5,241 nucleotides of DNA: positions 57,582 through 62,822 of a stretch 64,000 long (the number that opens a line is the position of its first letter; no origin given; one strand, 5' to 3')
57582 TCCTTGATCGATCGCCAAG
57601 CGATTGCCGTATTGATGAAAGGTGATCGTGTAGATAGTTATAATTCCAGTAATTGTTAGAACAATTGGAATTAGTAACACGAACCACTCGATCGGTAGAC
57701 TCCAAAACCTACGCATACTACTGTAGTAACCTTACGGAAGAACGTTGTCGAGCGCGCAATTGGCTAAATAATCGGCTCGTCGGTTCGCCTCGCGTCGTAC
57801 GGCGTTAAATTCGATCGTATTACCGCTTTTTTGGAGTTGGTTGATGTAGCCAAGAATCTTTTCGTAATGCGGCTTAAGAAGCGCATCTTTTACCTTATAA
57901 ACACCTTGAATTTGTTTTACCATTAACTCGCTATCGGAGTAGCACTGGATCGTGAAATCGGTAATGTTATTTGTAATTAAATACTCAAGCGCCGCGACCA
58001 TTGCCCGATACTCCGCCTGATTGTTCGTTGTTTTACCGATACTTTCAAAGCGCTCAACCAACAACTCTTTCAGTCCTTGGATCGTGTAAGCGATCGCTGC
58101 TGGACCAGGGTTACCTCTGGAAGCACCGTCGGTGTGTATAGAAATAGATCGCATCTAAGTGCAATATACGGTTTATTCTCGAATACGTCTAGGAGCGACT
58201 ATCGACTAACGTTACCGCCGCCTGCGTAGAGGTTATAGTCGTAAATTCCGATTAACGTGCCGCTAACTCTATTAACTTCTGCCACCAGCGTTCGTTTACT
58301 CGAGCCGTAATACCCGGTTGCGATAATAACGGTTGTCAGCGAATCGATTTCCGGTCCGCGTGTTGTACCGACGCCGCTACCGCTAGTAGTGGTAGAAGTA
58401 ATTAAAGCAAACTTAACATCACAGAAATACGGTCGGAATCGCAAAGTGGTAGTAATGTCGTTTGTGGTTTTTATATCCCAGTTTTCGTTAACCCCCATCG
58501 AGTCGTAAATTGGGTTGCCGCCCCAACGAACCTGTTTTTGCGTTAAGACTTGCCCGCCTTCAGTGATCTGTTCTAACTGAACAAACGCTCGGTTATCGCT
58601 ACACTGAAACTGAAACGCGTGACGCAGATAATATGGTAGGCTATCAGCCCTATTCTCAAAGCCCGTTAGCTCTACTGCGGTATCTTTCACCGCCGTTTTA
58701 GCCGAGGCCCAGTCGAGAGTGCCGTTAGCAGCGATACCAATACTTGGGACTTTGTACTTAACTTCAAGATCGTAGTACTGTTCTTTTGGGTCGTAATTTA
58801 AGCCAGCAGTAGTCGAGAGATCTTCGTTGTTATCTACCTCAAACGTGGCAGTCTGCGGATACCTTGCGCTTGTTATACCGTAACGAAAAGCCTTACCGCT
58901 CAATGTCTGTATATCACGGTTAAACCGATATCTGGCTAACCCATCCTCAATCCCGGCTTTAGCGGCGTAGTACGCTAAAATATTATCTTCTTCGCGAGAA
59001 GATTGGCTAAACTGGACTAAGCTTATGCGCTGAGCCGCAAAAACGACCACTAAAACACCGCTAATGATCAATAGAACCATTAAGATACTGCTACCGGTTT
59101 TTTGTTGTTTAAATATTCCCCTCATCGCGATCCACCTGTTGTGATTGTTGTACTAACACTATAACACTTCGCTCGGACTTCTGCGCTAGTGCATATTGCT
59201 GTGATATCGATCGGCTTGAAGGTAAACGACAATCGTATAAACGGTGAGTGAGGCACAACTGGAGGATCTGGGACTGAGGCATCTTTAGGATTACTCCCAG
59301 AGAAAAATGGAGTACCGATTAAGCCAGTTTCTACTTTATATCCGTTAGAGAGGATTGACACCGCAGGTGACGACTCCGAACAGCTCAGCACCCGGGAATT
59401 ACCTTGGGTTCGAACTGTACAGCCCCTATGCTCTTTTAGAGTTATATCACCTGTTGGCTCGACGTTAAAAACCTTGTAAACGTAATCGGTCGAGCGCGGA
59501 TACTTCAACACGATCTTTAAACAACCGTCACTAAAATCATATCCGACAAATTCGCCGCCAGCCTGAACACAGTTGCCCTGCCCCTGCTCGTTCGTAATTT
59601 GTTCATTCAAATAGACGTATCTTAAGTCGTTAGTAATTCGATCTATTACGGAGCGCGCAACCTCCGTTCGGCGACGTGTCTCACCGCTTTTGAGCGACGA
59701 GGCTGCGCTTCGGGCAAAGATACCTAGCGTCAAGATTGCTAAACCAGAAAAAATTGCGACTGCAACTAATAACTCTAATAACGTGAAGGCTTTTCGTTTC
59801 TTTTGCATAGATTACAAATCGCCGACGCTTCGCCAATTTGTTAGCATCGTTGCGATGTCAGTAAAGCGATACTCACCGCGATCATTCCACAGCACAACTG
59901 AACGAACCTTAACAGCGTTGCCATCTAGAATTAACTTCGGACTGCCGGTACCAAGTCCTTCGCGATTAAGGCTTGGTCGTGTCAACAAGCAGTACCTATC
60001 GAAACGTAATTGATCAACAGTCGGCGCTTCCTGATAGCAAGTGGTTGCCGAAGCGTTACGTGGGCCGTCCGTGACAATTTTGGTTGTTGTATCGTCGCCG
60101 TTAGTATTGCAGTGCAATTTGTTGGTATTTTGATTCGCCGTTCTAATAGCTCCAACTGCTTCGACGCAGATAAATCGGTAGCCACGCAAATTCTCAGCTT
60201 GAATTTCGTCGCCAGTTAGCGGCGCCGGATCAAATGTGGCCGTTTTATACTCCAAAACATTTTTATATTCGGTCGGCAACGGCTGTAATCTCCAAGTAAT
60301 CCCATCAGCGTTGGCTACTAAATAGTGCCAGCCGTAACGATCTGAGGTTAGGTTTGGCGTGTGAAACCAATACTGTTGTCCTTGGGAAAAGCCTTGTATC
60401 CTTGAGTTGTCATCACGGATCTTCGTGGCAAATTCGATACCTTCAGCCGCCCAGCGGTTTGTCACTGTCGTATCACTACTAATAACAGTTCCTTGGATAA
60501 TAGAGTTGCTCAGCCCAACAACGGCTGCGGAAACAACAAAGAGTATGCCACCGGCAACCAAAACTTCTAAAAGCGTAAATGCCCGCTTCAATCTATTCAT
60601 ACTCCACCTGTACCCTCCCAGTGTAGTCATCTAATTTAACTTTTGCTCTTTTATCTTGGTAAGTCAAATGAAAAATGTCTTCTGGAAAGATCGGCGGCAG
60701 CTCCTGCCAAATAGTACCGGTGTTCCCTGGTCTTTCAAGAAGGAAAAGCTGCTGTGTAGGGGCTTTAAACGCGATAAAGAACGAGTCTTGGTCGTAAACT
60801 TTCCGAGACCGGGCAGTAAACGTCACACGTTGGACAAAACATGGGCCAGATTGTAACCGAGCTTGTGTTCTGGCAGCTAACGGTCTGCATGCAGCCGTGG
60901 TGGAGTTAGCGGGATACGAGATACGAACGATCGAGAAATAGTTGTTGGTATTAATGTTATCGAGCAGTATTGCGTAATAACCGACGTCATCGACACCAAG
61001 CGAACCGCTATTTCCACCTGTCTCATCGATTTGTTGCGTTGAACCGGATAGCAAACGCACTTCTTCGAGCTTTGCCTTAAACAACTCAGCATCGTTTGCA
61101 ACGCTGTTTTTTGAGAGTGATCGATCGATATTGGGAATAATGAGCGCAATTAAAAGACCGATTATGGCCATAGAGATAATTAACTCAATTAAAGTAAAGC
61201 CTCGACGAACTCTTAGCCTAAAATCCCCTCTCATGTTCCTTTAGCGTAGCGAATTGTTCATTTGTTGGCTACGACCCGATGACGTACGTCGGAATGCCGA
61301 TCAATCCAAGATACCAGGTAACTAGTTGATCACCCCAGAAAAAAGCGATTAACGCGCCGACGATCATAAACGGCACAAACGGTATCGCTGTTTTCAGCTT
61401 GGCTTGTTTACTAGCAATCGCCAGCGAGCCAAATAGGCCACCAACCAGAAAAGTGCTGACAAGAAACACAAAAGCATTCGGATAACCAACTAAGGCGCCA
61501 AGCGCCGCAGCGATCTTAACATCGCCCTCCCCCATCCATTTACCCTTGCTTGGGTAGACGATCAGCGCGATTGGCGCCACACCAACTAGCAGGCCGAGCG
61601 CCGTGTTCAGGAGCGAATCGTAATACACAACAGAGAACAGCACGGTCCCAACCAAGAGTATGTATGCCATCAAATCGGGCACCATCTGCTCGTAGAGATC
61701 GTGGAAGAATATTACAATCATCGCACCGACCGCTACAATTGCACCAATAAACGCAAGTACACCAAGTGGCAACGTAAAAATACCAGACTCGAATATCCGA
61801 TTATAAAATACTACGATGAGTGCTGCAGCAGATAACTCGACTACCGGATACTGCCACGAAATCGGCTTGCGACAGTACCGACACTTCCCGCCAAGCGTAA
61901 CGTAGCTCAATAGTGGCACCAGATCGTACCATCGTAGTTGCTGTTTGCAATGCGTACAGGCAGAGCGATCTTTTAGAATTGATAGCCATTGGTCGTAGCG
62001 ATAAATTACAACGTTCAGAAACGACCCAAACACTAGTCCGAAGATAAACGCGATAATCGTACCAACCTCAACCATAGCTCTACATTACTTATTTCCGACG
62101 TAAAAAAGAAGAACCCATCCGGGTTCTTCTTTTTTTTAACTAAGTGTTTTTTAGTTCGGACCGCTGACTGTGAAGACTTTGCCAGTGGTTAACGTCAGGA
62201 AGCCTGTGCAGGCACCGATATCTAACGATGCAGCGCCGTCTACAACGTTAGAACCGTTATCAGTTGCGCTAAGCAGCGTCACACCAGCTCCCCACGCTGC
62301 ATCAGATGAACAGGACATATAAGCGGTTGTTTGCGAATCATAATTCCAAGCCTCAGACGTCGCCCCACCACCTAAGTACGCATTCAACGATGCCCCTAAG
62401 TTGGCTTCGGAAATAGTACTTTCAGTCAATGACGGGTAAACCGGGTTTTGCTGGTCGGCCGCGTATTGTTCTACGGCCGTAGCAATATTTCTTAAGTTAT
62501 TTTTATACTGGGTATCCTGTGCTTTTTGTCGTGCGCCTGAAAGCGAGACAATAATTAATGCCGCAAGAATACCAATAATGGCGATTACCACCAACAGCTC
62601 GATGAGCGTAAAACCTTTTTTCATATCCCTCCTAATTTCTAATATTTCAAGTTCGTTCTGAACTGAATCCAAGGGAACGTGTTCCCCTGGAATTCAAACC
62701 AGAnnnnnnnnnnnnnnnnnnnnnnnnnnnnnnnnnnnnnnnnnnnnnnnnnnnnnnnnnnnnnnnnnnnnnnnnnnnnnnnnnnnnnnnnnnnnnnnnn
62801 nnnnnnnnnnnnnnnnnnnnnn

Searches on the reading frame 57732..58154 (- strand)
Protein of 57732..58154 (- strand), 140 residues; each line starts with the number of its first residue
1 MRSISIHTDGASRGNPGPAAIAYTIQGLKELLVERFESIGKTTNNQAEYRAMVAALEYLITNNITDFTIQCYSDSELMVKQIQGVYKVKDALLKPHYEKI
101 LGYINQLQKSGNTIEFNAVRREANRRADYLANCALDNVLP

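Call 41: search_protein_families(library=pfam, proteins=[window:57732-58154:-], max_evalue=0.0001)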
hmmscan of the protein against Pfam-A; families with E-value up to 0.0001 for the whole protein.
window:57732-58154:- (140 aa): 2 families
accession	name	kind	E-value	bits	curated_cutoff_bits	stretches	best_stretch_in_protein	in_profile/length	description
PF00075.30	RNase_H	-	7.4e-12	46.1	25.8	1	3-132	3-137/141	RNase H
PF13456.12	RVT_3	-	1.5e-10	41.5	21.6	1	8-133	2-122/123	Reverse transcriptase-like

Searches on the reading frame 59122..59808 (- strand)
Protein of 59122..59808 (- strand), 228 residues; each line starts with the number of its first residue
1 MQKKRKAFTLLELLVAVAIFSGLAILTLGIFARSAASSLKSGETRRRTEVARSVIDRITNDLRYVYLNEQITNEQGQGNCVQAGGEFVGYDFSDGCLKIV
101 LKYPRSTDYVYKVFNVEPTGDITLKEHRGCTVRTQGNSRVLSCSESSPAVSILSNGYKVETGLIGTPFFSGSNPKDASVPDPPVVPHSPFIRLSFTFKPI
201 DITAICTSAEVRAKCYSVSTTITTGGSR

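Call 41: search_protein_families(library=pfam, proteins=[window:59122-59808:-], max_evalue=0.0001)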
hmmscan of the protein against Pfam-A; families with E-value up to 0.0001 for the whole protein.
window:59122-59808:- (228 aa): 1 family
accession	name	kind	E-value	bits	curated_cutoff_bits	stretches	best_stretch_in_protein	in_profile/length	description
PF07963.17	N_methyl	-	6.8e-06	25.9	21.2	1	3-21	2-20/27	Prokaryotic N-terminal methylation motif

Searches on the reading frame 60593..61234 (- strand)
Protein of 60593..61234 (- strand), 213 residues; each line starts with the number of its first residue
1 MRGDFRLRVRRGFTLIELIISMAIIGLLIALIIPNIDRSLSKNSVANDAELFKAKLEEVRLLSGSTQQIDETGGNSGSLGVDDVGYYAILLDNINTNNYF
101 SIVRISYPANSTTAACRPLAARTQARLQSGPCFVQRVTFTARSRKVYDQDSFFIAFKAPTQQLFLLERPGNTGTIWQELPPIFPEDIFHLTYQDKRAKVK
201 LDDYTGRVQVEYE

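Call 41: search_protein_families(library=pfam, proteins=[window:60593-61234:-], max_evalue=0.0001)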
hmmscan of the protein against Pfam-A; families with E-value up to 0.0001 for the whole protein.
window:60593-61234:- (213 aa): 1 family
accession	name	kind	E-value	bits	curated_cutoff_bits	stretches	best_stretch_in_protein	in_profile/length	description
PF07963.17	N_methyl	-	1.1e-07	31.5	21.2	1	8-32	2-26/27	Prokaryotic N-terminal methylation motif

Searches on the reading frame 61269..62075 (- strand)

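Call 41: search_protein_families(library=pfam, proteins=[window:61269-62075:-], max_evalue=0.0001)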
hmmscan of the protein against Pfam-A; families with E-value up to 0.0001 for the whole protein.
window:61269-62075:- (268 aa): 2 families
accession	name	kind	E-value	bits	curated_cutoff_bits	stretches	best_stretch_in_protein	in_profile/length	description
PF06750.18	A24_N_bact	-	6.5e-33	113.1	23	1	11-92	1-82/84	Bacterial Peptidase A24 N-terminal domain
PF01478.23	Peptidase_A24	-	5.5e-12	46.5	26.5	1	114-216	2-103/104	Type IV leader peptidase family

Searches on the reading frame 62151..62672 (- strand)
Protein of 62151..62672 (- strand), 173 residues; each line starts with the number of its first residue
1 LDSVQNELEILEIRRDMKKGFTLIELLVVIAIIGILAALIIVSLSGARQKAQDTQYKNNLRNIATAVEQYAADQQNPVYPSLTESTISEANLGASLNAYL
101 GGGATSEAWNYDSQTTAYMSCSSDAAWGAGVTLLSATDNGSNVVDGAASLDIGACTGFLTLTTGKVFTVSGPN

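Call 41: search_protein_families(library=pfam, proteins=[window:62151-62672:-], max_evalue=0.0001)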
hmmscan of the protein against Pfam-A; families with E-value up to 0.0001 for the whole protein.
window:62151-62672:- (173 aa): 1 family
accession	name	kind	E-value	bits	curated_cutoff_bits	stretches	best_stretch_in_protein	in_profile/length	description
PF07963.17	N_methyl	-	2.4e-09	36.8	21.2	1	17-40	3-26/27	Prokaryotic N-terminal methylation motif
